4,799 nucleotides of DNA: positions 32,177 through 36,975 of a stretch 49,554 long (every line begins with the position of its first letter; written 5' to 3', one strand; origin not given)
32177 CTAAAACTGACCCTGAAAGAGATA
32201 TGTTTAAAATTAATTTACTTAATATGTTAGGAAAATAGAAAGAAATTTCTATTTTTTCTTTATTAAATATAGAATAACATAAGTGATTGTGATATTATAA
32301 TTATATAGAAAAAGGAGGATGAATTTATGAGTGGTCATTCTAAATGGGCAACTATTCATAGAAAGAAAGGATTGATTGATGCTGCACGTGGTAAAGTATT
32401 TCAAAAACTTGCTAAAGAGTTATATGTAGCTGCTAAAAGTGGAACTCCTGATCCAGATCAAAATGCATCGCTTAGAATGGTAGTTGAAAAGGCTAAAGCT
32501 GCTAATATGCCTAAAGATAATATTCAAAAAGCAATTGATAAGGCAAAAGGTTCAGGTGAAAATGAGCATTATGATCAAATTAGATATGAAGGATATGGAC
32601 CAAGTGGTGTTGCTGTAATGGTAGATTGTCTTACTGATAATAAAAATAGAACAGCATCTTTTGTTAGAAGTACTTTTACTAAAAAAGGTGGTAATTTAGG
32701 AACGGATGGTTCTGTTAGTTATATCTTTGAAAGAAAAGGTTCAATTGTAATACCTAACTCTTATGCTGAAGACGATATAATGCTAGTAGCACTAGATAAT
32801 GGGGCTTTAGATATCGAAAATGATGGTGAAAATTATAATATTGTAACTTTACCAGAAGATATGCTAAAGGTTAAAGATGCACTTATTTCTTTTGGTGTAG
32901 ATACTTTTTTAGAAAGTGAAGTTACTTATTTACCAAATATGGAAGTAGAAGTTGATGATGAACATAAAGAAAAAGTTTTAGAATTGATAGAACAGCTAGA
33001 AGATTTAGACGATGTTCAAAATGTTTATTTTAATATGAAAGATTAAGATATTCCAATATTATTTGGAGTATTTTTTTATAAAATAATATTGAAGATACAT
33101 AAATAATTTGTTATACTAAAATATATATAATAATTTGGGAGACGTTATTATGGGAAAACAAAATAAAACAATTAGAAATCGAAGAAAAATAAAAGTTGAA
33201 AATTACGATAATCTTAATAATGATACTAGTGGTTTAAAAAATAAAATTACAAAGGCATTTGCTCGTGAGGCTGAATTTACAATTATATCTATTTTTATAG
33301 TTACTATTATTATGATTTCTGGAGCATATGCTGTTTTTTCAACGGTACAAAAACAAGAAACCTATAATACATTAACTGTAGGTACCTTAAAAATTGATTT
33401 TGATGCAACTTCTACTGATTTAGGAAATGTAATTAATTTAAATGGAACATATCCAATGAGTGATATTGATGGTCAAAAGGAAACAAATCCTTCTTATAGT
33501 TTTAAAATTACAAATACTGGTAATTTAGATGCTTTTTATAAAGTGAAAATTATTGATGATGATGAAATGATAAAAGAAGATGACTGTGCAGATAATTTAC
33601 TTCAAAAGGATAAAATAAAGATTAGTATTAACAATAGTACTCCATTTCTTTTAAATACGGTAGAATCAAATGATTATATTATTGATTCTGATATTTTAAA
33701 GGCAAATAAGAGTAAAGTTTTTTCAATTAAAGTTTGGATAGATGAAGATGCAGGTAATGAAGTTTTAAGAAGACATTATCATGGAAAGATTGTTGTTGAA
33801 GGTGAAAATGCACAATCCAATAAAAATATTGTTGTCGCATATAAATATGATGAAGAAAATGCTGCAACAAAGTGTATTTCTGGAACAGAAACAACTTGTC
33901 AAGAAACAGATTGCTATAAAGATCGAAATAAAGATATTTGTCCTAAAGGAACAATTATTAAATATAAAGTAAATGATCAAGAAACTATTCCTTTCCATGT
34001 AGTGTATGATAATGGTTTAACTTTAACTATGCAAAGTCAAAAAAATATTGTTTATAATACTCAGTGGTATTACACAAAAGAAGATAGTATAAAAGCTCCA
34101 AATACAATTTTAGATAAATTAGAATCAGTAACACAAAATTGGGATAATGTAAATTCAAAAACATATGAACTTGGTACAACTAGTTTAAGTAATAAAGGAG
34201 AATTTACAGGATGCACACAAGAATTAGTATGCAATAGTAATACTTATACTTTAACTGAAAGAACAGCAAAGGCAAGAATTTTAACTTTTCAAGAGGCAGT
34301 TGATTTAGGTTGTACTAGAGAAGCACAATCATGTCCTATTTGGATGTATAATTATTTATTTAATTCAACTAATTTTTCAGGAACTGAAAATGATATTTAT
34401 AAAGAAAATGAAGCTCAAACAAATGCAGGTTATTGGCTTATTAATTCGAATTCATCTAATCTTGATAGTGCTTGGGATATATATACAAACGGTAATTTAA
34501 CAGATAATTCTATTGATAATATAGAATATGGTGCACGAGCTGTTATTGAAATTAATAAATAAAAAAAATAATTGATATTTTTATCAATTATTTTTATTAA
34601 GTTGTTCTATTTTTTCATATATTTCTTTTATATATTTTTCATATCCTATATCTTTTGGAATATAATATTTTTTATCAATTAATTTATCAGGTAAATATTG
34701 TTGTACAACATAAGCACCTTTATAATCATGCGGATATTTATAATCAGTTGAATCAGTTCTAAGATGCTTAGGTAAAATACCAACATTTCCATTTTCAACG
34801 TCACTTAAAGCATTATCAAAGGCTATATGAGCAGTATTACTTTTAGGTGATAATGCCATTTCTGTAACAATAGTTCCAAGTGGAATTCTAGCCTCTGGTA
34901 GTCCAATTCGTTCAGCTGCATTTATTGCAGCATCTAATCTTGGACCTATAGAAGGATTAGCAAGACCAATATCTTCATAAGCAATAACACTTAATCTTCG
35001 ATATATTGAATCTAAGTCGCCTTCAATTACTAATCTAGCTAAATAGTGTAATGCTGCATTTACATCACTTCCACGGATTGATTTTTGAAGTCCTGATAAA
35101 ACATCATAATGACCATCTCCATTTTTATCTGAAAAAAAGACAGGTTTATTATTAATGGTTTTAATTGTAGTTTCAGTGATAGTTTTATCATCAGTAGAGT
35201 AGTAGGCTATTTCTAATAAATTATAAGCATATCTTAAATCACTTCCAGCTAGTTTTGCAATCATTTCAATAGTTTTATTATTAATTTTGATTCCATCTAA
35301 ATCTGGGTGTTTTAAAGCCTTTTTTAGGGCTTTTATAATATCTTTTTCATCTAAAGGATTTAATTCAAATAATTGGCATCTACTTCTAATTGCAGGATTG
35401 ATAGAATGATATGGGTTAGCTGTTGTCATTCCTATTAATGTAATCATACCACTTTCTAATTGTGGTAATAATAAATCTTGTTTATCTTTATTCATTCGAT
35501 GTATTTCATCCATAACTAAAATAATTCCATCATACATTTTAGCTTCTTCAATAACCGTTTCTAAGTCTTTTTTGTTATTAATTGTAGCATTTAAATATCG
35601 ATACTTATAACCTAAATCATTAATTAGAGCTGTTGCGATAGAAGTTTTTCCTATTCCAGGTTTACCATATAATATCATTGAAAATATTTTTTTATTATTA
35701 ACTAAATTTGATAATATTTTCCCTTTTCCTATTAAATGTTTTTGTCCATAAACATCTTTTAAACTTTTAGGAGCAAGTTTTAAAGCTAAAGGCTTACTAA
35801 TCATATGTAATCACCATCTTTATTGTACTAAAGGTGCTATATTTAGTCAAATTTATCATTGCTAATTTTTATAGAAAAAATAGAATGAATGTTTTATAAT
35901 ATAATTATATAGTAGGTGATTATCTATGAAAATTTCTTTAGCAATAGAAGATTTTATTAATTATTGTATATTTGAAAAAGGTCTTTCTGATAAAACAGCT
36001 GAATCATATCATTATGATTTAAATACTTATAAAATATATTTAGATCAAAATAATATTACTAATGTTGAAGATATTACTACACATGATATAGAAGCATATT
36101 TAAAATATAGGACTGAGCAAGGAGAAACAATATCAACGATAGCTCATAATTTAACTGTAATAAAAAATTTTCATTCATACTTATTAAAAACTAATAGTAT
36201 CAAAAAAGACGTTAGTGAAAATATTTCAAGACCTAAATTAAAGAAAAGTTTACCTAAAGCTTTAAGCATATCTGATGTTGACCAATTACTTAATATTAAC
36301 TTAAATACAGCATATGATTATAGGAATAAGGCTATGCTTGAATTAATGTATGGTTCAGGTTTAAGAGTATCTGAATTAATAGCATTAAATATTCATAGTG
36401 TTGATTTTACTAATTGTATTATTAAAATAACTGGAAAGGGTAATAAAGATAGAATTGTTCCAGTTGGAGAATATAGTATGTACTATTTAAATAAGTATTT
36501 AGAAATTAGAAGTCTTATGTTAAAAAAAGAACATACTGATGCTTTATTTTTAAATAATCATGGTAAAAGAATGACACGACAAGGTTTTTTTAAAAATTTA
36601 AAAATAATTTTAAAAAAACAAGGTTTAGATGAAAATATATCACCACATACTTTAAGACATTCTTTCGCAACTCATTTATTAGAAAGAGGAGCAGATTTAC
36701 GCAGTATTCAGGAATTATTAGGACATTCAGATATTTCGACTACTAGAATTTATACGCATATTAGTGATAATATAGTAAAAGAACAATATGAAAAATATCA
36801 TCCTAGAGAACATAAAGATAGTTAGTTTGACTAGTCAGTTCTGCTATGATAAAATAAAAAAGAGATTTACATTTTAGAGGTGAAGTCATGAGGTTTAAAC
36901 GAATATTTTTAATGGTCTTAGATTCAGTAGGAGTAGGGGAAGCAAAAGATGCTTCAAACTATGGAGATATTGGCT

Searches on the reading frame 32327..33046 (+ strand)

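Call 22: search_protein_families(library=pfam, proteins=[window:32327-33046:+], max_evalue=0.00001)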
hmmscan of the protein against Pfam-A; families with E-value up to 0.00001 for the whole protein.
window:32327-33046:+ (239 aa): 2 families
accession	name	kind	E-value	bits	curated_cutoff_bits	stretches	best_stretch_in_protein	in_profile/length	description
PF01709.26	Transcrip_reg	-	3.3e-58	196.4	27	1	82-237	1-160/160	TACO1/YebC second and third domain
PF20772.2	TACO1_YebC_N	-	8.4e-30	103.5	36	1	5-75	1-72/73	TACO1/YebC protein N-terminal domain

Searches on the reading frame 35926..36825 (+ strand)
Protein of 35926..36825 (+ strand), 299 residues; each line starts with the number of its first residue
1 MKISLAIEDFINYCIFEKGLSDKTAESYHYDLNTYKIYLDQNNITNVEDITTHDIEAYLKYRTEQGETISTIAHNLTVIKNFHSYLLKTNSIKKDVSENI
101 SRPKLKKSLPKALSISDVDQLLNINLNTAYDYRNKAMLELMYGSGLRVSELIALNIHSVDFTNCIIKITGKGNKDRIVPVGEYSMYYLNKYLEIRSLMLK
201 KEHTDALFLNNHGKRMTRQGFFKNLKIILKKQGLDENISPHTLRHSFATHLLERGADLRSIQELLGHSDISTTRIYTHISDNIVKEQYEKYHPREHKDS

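Call 4: search_protein_families(library=pfam, proteins=[window:35926-36825:+])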
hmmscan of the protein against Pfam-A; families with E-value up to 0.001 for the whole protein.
window:35926-36825:+ (299 aa): 3 families
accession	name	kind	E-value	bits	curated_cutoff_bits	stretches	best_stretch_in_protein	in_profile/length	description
PF00589.27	Phage_integrase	-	5.9e-52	176.4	27.1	1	115-281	5-170/172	Phage integrase family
PF02899.23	Phage_int_SAM_1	-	7.1e-17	61.9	22.3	1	7-88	1-81/83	Phage integrase, N-terminal SAM-like domain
PF13495.12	Phage_int_SAM_4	-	2.3e-07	31.6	27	1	10-89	5-81/85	Phage integrase, N-terminal SAM-like domain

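Call 7: find_encoding_contigs(protein=window:35926-36825:+, flank=10000, max_places=6)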
Protein window:35926-36825:+ (299 aa): 4 contigs read that carry it; 2 places shown.
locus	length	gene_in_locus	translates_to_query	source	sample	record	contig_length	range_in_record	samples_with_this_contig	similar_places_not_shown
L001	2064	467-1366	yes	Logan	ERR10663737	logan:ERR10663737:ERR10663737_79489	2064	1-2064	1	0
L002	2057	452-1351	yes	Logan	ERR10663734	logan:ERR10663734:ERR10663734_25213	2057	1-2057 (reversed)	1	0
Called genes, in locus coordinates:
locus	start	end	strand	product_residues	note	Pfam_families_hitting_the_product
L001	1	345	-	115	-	?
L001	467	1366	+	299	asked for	PF02899:Phage_int_SAM_1, PF13495:Phage_int_SAM_4 (weak), PF00589:Phage_integrase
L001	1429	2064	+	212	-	?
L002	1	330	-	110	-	?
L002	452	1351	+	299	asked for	PF02899:Phage_int_SAM_1, PF13495:Phage_int_SAM_4 (weak), PF00589:Phage_integrase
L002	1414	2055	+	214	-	?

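Call 12: search_protein_families(library=ncbifam, proteins=[window:35926-36825:+])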
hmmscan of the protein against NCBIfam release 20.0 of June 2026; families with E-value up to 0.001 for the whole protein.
window:35926-36825:+ (299 aa): 13 families
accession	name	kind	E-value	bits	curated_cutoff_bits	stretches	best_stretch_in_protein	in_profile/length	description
TIGR02225.1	recomb_XerD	equivalog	1.3e-101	339.8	329.6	1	8-295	1-290/290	site-specific tyrosine recombinase XerD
NF001399.0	PRK00283.1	subfamily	2.6e-101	338.8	279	1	5-295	7-299/300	tyrosine recombinase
TIGR02224.1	recomb_XerC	equivalog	1.2e-92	310.5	335.15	1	8-296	1-294/295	tyrosine recombinase XerC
NF040815.2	recomb_XerA_Arch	equivalog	3.6e-67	226.7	220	1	8-288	1-263/263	site-specific tyrosine recombinase/integron integrase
NF002331.0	PRK01287.1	subfamily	7.9e-62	209.3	371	1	15-297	37-330/365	site-specific tyrosine recombinase XerC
TIGR02249.1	integrase_gron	subfamily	6.6e-46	157.1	265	2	216-281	237-302/315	integron integrase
NF003462.0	PRK05084.1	equivalog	6.6e-35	120.5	267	1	132-291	195-356/360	tyrosine recombinase XerS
NF011946.0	PRK15417.1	equivalog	8.3e-29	100.8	435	2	214-280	250-316/337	integron integrase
NF007370.0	PRK09870.1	subfamily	1.1e-20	74.1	221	1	112-278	12-178/200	tyrosine-type DNA invertase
NF007371.0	PRK09871.1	subfamily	1.4e-18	67.2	222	1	116-280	10-175/198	tyrosine-type DNA invertase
NF040693.1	recomb_GmtY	equivalog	1.2e-11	44.6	340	1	186-286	334-439/441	gamma-mobile-trio recombinase GmtY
NF002685.0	PRK02436.1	equivalog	1.8e-11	44.4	178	1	9-273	3-240/245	site-specific tyrosine recombinase XerD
NF041502.1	integrase_1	equivalog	2.2e-08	33.3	350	1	198-285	279-366/484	site-specific integrase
